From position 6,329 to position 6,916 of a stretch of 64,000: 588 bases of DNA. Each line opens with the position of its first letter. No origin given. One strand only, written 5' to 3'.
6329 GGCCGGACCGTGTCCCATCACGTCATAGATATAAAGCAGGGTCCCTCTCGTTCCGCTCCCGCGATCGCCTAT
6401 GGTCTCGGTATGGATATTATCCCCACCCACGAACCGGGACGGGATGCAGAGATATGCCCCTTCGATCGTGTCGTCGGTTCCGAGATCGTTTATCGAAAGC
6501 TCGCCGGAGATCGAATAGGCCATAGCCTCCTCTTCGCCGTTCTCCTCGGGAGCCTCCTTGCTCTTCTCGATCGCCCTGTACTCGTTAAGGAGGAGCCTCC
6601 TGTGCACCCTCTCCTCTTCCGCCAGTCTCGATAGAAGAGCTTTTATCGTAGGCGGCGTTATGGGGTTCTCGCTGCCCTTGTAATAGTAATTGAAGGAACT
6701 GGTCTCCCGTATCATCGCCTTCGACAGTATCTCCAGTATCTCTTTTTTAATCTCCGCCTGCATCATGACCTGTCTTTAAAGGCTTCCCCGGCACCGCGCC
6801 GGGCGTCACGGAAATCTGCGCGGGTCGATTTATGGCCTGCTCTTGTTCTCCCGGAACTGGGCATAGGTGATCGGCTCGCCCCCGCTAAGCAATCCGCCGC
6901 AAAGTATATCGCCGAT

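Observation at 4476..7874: PerR-led oxidative-stress operon with two unusual domain fusions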

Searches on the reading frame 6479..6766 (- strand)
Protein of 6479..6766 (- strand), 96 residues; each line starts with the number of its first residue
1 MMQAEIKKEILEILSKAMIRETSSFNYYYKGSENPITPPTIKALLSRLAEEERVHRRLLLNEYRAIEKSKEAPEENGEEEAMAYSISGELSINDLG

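Call 21: search_solved_structures(query=window:6479-6766:-, max_evalue=10, show_alignments=3)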
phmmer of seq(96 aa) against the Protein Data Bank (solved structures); distinct sequences matched with E-value up to 10: 4.
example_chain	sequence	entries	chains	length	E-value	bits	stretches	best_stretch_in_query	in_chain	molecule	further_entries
2fzf_A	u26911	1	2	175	0.012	19.3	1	12-72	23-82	hypothetical protein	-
5n5e_e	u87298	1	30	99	0.57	14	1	6-57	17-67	PFC_05175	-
6fxf_A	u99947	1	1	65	0.73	13.6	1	38-76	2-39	SAM and SH3 domain-containing protein 3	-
6g8o_A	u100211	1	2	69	0.85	13.4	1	38-76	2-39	SAM and SH3 domain-containing protein 3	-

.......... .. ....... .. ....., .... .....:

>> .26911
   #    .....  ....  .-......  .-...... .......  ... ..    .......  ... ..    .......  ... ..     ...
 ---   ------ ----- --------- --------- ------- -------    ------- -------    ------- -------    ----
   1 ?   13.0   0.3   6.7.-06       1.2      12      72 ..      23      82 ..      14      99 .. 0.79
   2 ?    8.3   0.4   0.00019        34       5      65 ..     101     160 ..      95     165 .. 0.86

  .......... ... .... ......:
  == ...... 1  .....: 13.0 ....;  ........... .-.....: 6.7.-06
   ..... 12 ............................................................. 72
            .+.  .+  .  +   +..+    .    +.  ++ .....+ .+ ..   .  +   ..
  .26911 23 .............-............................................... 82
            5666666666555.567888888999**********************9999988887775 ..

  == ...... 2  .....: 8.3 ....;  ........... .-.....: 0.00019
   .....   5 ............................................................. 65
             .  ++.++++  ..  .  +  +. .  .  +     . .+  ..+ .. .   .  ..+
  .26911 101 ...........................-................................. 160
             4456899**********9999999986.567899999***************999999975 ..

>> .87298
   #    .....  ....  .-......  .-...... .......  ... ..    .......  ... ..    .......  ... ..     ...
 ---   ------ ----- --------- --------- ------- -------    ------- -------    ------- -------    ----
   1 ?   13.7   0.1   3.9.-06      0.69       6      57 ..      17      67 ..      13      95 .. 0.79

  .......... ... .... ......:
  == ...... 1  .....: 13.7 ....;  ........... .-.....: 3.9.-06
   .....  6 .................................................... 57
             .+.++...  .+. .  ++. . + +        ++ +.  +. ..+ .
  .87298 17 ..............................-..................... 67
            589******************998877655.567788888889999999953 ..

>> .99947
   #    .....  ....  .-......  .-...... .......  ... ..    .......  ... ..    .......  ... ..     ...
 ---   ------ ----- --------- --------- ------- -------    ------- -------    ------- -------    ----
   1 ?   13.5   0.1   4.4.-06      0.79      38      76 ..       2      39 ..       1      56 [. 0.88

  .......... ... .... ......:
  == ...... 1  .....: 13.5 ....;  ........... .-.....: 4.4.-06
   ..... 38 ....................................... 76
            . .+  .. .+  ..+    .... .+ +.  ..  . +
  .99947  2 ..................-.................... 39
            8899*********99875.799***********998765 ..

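Call 24: search_solved_structures(query=A3, max_evalue=10, show_alignments=4)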
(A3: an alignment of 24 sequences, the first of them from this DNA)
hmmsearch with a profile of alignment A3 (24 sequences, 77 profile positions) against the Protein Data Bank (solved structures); distinct sequences matched with E-value up to 10: 8.
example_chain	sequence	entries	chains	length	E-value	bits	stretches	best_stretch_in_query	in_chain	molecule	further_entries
2fzf_A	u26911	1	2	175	0.0001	25.1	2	12-63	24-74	hypothetical protein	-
5n5e_e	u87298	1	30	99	0.0027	20.5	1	6-54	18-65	PFC_05175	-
2e0z_A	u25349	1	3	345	0.024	17.5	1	6-54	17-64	Virus-like particle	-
2vzb_A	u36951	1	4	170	0.035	17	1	6-60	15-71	PUTATIVE BACTERIOFERRITIN-RELATED PROTEIN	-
7s5k_A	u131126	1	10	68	0.087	15.7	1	17-56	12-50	EncB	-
7s5c_A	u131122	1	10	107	0.22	14.4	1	17-56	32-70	EncB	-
7s8t_A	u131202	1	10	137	0.53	13.2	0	18-57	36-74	EncC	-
9eho_SS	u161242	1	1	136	0.84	12.6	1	40-67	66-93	Small ribosomal subunit protein eS17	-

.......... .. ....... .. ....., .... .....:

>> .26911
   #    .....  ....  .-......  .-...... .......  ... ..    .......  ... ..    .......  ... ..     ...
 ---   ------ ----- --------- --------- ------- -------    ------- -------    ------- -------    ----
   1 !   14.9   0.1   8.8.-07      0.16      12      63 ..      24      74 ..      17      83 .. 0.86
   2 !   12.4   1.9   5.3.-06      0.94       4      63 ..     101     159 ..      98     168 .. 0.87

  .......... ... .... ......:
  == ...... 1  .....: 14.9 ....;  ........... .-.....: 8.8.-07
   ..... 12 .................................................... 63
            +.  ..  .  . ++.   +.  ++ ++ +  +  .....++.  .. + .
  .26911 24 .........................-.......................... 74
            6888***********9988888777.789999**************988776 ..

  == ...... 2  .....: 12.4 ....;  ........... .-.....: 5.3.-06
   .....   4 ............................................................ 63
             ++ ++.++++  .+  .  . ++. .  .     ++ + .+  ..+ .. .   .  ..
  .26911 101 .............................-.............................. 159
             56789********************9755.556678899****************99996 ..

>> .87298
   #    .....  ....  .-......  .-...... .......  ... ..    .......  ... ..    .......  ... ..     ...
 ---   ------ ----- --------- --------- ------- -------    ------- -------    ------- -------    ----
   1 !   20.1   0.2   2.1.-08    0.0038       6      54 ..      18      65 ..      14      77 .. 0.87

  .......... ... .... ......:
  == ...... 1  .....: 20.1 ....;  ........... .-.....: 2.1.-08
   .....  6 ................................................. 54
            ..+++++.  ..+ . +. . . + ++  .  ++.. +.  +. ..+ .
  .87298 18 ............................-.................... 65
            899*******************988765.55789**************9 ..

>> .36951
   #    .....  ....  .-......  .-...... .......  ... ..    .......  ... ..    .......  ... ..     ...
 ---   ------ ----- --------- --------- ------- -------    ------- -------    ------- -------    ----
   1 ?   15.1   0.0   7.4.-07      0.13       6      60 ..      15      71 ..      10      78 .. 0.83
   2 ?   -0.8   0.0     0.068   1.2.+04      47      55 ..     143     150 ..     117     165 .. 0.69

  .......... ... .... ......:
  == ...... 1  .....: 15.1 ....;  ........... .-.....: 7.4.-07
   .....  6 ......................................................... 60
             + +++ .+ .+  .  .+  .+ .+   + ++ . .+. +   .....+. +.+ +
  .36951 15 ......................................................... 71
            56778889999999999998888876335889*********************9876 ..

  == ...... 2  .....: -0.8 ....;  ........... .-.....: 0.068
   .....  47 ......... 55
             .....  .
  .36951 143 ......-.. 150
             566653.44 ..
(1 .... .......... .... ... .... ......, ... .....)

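Call 25: search_protein_families(library=pfam, alignment_id=A3, max_evalue=1)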
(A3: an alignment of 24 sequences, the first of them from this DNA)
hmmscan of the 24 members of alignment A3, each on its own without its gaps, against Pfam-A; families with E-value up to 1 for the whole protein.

A. member 1, seq(78 aa): 1 family
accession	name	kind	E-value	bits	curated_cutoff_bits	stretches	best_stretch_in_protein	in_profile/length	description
PF02915.23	Rubrerythrin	-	3.7e-07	31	22.8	1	12-71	1-61/137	Rubrerythrin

B. families by the number of members that match (of 24 scanned): 7 families
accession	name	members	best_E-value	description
PF02915.23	Rubrerythrin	24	3.7e-07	Rubrerythrin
PF13668.12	Ferritin_2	4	0.15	Ferritin-like domain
PF19059.5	DUF5755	2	0.0059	Family of unknown function (DUF5755)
PF12142.13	PPO1_DWL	1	0.0062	Polyphenol oxidase middle domain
PF25361.1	AAA_lid_RFC1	1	0.021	RFC1-like, AAA+ ATPase lid domain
PF20514.4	ROXA-like_wH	1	0.11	ROXA-like winged helix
PF12408.13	DUF3666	1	0.17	Ribose-5-phosphate isomerase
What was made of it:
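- All 24 family members tested hit PF02915 (call 25).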

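Call 34: search_protein_representatives(alignment_id=A3)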
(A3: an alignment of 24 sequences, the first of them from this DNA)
Query: 24 sequences, 77 profile positions. Proteins with E-value up to 0.001 (for the whole library): 819; up to 1e-10: 32; up to 1e-30: 1. The best 150 are listed.
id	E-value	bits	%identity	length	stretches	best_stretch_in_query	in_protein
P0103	1.4e-34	133.6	-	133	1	1-76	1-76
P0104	1.2e-29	117.8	-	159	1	1-75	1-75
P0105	6.5e-28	112.3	-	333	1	1-74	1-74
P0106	7.0e-18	80.2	-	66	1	1-51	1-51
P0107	5.8e-15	70.8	-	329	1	6-74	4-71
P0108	6.2e-15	70.7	-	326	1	1-71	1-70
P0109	6.5e-15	70.6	-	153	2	12-70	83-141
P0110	7.0e-15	70.5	-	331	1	5-73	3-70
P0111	7.9e-15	70.4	-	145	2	11-60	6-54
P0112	1.3e-14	69.7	-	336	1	1-62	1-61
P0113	1.8e-14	69.3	-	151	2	4-70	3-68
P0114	3.2e-14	68.4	-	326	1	1-75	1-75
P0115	5.0e-14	67.8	-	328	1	4-72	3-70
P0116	1.9e-13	66.0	-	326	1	4-73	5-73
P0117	3.1e-13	65.3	-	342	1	2-62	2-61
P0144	3.5e-10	55.5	-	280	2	4-65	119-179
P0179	8.2e-09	51.1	-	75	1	5-72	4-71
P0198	2.1e-08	49.8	-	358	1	8-70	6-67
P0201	2.4e-08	49.6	-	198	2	10-63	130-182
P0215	5.1e-08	48.5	-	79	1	5-68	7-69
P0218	5.6e-08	48.4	-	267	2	8-59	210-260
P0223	7.6e-08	48.0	-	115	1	5-65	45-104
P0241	1.3e-07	47.3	-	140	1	3-65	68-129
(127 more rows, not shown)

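Call 67: predict_structure(alignment_id=A3)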
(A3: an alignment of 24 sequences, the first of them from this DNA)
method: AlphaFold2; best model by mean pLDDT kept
length: 78 residues; sequences in the alignment: 24
mean_pLDDT: 91.7   pTM: 0.74
mean pLDDT of the five models: 91.7, 91.6, 91.5, 90.4, 90.3
residues with pLDDT >= 90: 64; 70-90: 5; 50-70: 7; < 50: 2
segments of 3 or more residues with pLDDT < 50: none
pLDDT, mean of each block of 10 residues (from residue 1): 87 98 98 97 98 98 93 56
secondary structure, 60 per line:
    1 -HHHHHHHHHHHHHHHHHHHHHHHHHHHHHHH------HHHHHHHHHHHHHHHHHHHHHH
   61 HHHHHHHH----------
elements in order: H2-32 H39-68
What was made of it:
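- On Encapsulated ferritin (EncFtn): AF2 hairpin (call 67).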

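Call 69: fold_search(model_id=the predicted structure, library=pdb)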
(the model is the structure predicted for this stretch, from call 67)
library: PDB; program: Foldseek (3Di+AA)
matches with E <= 10: 207; with E <= 0.001: 0
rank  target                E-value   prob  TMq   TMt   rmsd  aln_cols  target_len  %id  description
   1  5n5e_A                1.4e-01  1.00  0.72  0.58   1.0        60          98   25  Crystal structure of encapsulated ferritin domain from Pyrococcus furiosus PFC_05175 (released 2018-01-24)
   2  5n5e_D                1.8e-01  1.00  0.72  0.59   1.0        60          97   25  Crystal structure of encapsulated ferritin domain from Pyrococcus furiosus PFC_05175 (released 2018-01-24)
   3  3mq1_F                5.1e-01  0.99  0.80  0.63   1.1        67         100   12  Crystal Structure of Dust Mite Allergen Der p 5 (released 2010-06-02)
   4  7s8t_E                5.1e-01  0.97  0.66  0.66   4.2        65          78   20  M. xanthus ferritin-like protein EncC (released 2022-02-02)
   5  6sv1_B                5.5e-01  0.99  0.71  0.62   1.1        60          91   18  Crystal structure of Rhodospirillum rubrum Rru_A0973 E34A variant (released 2020-09-23)
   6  3mq1_E                5.5e-01  0.99  0.76  0.61   1.4        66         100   12  Crystal Structure of Dust Mite Allergen Der p 5 (released 2010-06-02)
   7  7s8t_B                6.2e-01  0.99  0.65  0.64   1.2        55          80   22  M. xanthus ferritin-like protein EncC (released 2022-02-02)
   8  7s8t_A                6.6e-01  0.98  0.62  0.59   1.3        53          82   23  M. xanthus ferritin-like protein EncC (released 2022-02-02)
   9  2fzf_A                7.5e-01  0.99  0.71  0.36   1.2        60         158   28  Hypothetical Protein Pfu-1136390-001 From Pyrococcus furiosus (released 2006-02-21)
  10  7s8t_I                7.5e-01  0.98  0.63  0.62   1.3        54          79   22  M. xanthus ferritin-like protein EncC (released 2022-02-02)
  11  6suw_C                8.1e-01  0.98  0.73  0.64   1.2        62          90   18  Crystal structure of Rhodospirillum rubrum Rru_A0973 E31A variant (released 2020-09-23)
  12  3k6c_A                8.1e-01  0.98  0.67  0.58   1.3        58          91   21  Crystal structure of protein ne0167 from nitrosomonas europaea (released 2009-10-27)
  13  7s5c_C                8.6e-01  0.98  0.67  0.81   1.1        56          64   21  M. xanthus ferritin-like protein EncB (released 2022-02-02)
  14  5da5_S                8.6e-01  0.98  0.71  0.63   1.1        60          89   18  Crystal structure of Rhodospirillum rubrum Rru_A0973 (released 2016-08-10)
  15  6suw_U                8.6e-01  0.98  0.71  0.63   1.1        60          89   18  Crystal structure of Rhodospirillum rubrum Rru_A0973 E31A variant (released 2020-09-23)
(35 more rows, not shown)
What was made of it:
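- On Encapsulated ferritin (EncFtn): Top structural hits are EncFtn (call 69).
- Closest known: Encapsulated ferritin. Same: These are the best structural and profile matches to the N-domain (calls 24, 69).
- Roughly 40 of the top 50 Foldseek hits in the PDB are EncFtn, EncB or EncC, at rmsd about 1.1 A over 55-62 residues (call 69). Helical hairpins give weak structural E-values (call 69).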

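Call 74: search_protein_families(library=pfam, proteins=[P0144, P0218, P0198, P0223, P0241, P0179, P0215, P0109, P0201, P0117], max_evalue=0.01)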
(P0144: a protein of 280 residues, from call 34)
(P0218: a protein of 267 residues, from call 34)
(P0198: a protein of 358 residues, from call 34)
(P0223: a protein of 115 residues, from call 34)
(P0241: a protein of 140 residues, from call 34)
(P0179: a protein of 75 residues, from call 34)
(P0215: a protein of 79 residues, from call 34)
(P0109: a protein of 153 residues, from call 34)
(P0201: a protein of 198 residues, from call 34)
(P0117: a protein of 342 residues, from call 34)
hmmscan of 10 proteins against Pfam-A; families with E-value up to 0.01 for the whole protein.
P0144 (280 aa): 4 families
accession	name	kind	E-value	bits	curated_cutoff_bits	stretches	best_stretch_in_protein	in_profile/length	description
PF00581.25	Rhodanese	-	1.3e-22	80.6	22.2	1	15-104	3-100/102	Rhodanese-like domain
PF02915.23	Rubrerythrin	-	4e-10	40.7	22.8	2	126-185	1-62/137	Rubrerythrin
PF22277.2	EncFtn-like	-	2.9e-05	24.2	27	1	228-272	20-64/85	EncFtn-like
PF21400.3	Ndc10_N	-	0.0047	17.6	23.8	1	153-197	3-48/119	Ndc10 N-terminal domain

P0218 (267 aa): 5 families
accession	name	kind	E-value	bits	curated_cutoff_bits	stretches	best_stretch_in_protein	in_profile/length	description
PF00581.25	Rhodanese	-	3.8e-20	72.7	22.2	1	14-101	3-99/102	Rhodanese-like domain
PF02915.23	Rubrerythrin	-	2.5e-09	38.1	22.8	1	213-264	1-54/137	Rubrerythrin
PF22277.2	EncFtn-like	-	1.6e-05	25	27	1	217-266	21-70/85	EncFtn-like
PF13668.12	Ferritin_2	-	0.00082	20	24.7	1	123-264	3-137/138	Ferritin-like domain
PF00210.30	Ferritin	-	0.0039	17.6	24.5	0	214-263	3-55/142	Ferritin-like domain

P0198 (358 aa): 2 families
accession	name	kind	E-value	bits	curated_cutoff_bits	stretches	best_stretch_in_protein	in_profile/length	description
PF07228.17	SpoIIE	-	5.4e-39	134.6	25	1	127-321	3-190/192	Stage II sporulation protein E (SpoIIE)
PF02915.23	Rubrerythrin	-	0.0001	23.1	22.8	1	11-57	3-51/137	Rubrerythrin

P0223 (115 aa): 3 families
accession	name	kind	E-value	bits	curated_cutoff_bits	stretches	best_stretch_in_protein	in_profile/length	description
PF02915.23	Rubrerythrin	-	9.5e-11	42.7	22.8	1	52-103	2-55/137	Rubrerythrin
PF18075.7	FtsX_ECD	-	2.5e-07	31.6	23.5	1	10-63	2-55/96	FtsX extracellular domain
PF09537.16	DUF2383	-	0.00047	20.7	30.8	1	49-102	2-55/111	Domain of unknown function (DUF2383)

P0241 (140 aa): 2 families
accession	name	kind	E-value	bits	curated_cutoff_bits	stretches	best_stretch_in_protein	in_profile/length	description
PF02915.23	Rubrerythrin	-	1.1e-06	29.5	22.8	1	76-126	1-53/137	Rubrerythrin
PF08264.19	Anticodon_1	-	0.00033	21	25.1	1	25-63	2-40/148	Anticodon-binding domain of tRNA ligase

P0179 (75 aa): 2 families
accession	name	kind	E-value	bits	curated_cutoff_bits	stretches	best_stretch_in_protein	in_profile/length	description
PF02915.23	Rubrerythrin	-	3.8e-08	34.3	22.8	1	10-64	1-57/137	Rubrerythrin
PF09537.16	DUF2383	-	0.0046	17.5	30.8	1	8-65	2-59/111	Domain of unknown function (DUF2383)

P0215 (79 aa): 1 family
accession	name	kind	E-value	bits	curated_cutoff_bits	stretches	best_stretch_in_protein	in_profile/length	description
PF02915.23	Rubrerythrin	-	7.3e-08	33.3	22.8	1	14-73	2-63/137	Rubrerythrin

P0109 (153 aa): 2 families
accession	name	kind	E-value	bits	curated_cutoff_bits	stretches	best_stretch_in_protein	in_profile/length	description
PF02915.23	Rubrerythrin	-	1.3e-11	45.5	22.8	1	83-132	2-53/137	Rubrerythrin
PF13852.11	DUF4197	-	0.0051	16.9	24.9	0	92-122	150-180/199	Protein of unknown function (DUF4197)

P0201 (198 aa): 3 families
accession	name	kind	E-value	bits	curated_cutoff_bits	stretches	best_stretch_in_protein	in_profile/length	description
PF02915.23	Rubrerythrin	-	3.4e-12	47.4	22.8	2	132-184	2-56/137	Rubrerythrin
PF09537.16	DUF2383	-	0.0052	17.4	30.8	0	12-57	6-51/111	Domain of unknown function (DUF2383)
PF13668.12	Ferritin_2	-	0.0094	16.5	24.7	0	14-177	8-132/138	Ferritin-like domain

P0117 (342 aa): 2 families
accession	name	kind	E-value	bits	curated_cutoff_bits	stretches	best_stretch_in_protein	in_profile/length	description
PF07228.17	SpoIIE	-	5.8e-40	137.7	25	1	132-328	5-191/192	Stage II sporulation protein E (SpoIIE)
PF02915.23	Rubrerythrin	-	8.1e-07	29.9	22.8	1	11-66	1-58/137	Rubrerythrin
